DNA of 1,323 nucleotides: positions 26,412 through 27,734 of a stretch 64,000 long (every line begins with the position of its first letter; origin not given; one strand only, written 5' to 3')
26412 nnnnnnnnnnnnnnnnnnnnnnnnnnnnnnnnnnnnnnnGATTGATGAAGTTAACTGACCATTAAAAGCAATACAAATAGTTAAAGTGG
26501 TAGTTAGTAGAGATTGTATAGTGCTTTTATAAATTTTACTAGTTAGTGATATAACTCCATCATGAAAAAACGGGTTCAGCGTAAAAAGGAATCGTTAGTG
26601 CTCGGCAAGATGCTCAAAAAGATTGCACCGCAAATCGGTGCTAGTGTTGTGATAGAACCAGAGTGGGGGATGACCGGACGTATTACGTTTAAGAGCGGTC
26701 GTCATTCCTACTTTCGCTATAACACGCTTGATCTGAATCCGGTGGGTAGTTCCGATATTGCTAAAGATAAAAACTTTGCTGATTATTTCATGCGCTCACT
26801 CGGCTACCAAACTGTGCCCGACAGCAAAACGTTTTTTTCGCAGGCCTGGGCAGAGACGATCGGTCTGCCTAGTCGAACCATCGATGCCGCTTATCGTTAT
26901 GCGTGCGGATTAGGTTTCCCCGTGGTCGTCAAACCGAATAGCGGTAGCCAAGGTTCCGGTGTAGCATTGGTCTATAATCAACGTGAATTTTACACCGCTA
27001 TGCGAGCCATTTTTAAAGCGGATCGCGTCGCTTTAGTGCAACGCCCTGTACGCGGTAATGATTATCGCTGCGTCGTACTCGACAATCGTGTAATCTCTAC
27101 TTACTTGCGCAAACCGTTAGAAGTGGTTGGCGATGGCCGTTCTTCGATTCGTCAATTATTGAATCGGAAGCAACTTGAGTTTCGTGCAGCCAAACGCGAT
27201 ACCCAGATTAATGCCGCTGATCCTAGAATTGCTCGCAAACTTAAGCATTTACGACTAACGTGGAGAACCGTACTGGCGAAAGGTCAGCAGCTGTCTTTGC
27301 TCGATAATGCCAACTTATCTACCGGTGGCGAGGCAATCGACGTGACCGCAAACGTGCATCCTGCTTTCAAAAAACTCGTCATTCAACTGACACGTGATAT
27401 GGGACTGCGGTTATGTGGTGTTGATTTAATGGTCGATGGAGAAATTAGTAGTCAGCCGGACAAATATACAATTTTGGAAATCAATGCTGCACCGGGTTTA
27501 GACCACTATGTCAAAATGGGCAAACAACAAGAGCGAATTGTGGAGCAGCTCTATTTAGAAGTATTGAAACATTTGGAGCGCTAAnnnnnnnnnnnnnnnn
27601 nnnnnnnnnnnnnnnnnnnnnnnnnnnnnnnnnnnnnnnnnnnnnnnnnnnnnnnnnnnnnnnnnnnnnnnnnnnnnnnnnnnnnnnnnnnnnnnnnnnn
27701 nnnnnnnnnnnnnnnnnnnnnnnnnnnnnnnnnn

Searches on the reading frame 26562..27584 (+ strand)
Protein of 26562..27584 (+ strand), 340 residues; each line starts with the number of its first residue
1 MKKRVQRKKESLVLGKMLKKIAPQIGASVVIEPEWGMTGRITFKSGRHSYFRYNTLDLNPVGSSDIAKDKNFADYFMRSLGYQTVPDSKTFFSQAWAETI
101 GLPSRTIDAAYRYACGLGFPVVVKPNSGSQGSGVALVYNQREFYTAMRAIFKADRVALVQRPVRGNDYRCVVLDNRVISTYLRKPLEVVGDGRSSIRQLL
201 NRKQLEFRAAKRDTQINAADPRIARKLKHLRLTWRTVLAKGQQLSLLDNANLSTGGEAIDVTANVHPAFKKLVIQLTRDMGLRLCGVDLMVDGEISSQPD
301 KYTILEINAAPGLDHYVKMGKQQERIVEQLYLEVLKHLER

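Call 113: search_protein_families(library=pfam, proteins=[window:26562-27584:+], max_evalue=0.001)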
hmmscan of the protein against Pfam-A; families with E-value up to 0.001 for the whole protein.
window:26562-27584:+ (340 aa): 5 families
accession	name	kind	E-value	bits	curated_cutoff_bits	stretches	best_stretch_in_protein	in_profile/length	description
PF08443.16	RimK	-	3.4e-14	53.3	21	2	116-196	38-116/188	RimK-like ATP-grasp domain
PF07478.18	Dala_Dala_lig_C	-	6.9e-10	39.2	24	1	116-177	34-95/204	D-ala D-ala ligase C-terminus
PF05770.16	Ins134_P3_kin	-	2e-05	24.7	23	1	266-324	141-193/201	Inositol 1,3,4-trisphosphate 5/6-kinase ATP-grasp domain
PF02786.22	CPSase_L_D2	-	3.2e-05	24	19.8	1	101-158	21-78/211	Carbamoyl-phosphate synthase L chain, ATP binding domain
PF02655.19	ATP-grasp_3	-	0.0002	21.9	23.2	0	120-173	33-79/160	ATP-grasp domain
